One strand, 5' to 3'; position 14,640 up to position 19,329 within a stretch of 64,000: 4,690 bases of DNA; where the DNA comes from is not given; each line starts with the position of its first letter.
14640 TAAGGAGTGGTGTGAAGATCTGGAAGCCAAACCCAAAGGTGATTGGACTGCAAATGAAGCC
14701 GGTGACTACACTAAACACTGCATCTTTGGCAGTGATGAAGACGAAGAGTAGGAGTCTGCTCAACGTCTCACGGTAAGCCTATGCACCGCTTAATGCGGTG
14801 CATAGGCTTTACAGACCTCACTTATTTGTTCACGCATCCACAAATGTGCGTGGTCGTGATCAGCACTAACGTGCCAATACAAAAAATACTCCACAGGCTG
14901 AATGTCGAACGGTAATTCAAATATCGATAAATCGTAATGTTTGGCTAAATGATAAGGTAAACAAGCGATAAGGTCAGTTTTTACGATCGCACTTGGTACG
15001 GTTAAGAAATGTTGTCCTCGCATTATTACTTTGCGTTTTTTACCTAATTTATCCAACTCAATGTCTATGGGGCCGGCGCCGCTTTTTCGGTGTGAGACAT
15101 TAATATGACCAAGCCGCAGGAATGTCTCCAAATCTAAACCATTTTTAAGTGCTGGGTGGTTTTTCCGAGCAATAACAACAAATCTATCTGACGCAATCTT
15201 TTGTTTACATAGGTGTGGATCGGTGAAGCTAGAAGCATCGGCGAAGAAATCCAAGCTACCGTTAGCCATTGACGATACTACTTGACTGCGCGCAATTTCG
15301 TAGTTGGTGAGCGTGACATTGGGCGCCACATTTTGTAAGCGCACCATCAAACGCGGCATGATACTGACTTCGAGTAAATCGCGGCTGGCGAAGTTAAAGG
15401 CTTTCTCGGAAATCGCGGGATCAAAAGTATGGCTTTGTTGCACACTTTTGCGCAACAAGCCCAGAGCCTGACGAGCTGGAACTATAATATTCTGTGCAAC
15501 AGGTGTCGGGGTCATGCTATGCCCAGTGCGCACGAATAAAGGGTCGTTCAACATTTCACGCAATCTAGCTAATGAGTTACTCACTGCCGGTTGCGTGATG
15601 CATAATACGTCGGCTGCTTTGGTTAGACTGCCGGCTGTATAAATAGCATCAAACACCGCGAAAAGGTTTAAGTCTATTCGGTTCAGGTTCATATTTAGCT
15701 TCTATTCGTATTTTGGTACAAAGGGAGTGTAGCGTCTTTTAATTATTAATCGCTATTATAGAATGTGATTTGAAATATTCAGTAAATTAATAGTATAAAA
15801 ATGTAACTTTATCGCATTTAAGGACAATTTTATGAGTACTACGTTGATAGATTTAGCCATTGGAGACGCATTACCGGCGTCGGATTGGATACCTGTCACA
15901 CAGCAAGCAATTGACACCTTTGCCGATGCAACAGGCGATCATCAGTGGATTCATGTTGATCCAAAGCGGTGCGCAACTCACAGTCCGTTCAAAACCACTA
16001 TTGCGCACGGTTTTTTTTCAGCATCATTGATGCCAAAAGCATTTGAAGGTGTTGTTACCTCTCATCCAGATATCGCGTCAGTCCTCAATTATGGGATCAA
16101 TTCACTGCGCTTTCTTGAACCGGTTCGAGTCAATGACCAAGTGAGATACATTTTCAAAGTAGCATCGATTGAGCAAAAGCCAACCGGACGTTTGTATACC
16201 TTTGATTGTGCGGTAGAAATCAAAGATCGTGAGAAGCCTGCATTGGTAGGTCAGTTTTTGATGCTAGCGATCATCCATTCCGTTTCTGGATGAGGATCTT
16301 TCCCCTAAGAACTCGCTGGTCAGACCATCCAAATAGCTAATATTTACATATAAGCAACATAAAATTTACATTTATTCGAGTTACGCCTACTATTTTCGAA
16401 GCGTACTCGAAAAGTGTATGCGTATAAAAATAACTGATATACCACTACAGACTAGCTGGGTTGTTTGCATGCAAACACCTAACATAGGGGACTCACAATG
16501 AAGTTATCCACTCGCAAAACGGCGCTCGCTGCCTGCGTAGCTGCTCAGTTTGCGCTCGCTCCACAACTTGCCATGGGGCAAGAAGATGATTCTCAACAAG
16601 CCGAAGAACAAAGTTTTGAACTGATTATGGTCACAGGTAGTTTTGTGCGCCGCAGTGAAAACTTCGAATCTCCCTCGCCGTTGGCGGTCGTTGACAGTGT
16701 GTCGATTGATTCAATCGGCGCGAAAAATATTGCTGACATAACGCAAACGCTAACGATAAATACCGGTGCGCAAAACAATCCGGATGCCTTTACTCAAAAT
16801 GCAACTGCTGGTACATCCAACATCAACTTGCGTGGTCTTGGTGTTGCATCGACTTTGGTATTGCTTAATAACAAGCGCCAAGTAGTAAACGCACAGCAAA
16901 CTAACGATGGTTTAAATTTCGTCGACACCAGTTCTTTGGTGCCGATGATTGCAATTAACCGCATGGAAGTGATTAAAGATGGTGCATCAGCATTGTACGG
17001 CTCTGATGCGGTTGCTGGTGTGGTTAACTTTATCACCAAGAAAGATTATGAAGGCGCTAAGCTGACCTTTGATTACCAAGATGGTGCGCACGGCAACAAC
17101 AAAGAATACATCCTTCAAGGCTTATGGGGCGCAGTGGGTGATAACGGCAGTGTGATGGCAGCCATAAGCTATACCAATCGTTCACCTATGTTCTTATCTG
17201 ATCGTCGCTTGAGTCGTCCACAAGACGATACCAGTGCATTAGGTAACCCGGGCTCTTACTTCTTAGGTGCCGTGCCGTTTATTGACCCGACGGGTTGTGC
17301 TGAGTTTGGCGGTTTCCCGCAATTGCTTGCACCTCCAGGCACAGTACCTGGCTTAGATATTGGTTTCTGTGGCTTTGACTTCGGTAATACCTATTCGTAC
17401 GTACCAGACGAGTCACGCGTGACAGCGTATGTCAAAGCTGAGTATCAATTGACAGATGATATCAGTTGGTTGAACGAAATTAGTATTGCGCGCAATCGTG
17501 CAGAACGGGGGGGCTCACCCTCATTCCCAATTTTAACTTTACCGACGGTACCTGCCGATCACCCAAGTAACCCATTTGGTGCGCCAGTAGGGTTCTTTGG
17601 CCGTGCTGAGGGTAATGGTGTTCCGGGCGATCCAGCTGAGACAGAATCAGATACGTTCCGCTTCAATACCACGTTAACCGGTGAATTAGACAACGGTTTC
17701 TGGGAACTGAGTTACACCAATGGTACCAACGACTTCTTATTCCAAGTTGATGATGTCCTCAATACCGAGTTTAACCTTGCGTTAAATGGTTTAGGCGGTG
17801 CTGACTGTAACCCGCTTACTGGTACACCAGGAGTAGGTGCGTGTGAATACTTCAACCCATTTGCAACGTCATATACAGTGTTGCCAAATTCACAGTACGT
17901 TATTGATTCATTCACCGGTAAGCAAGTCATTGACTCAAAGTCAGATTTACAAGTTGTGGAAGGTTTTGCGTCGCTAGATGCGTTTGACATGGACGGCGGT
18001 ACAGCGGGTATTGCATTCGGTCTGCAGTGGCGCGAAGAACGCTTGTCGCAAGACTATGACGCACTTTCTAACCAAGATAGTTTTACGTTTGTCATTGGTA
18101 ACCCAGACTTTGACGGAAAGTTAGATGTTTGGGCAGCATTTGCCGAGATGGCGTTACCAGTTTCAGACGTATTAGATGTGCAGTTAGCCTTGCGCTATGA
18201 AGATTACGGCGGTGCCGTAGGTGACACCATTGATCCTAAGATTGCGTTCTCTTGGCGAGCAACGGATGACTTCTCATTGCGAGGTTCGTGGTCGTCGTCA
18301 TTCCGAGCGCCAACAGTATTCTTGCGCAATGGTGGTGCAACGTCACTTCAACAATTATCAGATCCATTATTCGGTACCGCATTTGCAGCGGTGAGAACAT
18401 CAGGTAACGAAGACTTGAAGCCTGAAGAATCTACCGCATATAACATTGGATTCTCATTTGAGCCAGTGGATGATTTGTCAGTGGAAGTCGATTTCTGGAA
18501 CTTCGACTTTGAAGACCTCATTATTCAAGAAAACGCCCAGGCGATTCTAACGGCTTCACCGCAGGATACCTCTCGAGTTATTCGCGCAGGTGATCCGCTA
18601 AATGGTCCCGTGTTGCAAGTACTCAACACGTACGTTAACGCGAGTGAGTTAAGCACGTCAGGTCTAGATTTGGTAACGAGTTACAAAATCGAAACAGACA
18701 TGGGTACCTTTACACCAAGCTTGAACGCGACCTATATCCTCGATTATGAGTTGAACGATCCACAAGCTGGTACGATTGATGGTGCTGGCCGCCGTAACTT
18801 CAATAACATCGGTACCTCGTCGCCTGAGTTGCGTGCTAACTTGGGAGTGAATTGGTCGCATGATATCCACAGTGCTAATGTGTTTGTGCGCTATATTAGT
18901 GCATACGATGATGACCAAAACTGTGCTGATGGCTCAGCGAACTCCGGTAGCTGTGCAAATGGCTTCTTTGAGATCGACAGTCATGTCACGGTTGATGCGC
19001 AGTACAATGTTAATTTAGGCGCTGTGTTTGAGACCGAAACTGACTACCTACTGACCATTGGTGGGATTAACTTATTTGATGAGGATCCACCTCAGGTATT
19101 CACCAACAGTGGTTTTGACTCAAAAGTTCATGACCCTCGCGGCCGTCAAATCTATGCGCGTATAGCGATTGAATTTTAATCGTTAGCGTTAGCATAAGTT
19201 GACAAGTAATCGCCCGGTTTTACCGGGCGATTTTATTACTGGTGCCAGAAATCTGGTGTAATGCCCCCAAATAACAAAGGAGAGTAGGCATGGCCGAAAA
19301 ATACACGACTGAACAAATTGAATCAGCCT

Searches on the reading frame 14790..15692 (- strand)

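Call 7: search_protein_families(library=pfam, proteins=[window:14790-15692:-])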
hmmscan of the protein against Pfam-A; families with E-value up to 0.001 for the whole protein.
window:14790-15692:- (300 aa): 2 families
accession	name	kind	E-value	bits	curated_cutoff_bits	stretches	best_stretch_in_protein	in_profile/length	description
PF03466.25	LysR_substrate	-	3.1e-19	69.7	28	1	103-294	12-208/209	LysR substrate binding domain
PF00126.33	HTH_1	-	1.3e-18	67.2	26.6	1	8-66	1-59/60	Bacterial regulatory helix-turn-helix protein, lysR family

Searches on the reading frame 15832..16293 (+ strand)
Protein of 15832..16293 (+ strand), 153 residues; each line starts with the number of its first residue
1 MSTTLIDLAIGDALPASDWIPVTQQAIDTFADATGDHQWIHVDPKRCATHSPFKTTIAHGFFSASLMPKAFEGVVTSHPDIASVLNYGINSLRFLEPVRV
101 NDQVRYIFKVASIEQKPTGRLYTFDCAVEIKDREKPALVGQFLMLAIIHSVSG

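Call 9: search_protein_families(library=pfam, proteins=[window:15832-16293:+])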
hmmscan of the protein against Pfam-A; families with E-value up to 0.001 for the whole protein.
window:15832-16293:+ (153 aa): 2 families
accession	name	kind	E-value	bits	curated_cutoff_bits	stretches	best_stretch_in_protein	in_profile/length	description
PF01575.25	MaoC_dehydratas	-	9.5e-26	90.3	27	1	10-115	6-106/123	MaoC like domain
PF13452.11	FAS1_DH_region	-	2.2e-06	28.3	22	1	17-121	9-112/132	FAS1-like, dehydratase domain region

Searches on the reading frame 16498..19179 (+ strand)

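Call 9: search_protein_families(library=pfam, proteins=[window:16498-19179:+])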
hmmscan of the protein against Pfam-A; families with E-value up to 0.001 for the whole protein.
window:16498-19179:+ (893 aa): 3 families
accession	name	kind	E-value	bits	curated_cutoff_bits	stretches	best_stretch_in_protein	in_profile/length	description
PF00593.30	TonB_dep_Rec_b-barrel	-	1.2e-34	121.4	27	1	360-859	30-436/436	TonB dependent receptor-like, beta-barrel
PF07715.20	Plug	-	5.9e-14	52.9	23.9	1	57-175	4-107/107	TonB-dependent Receptor Plug Domain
PF14905.12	OMP_b-brl_3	-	4.1e-05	23.3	27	0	634-804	207-339/408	Outer membrane protein beta-barrel family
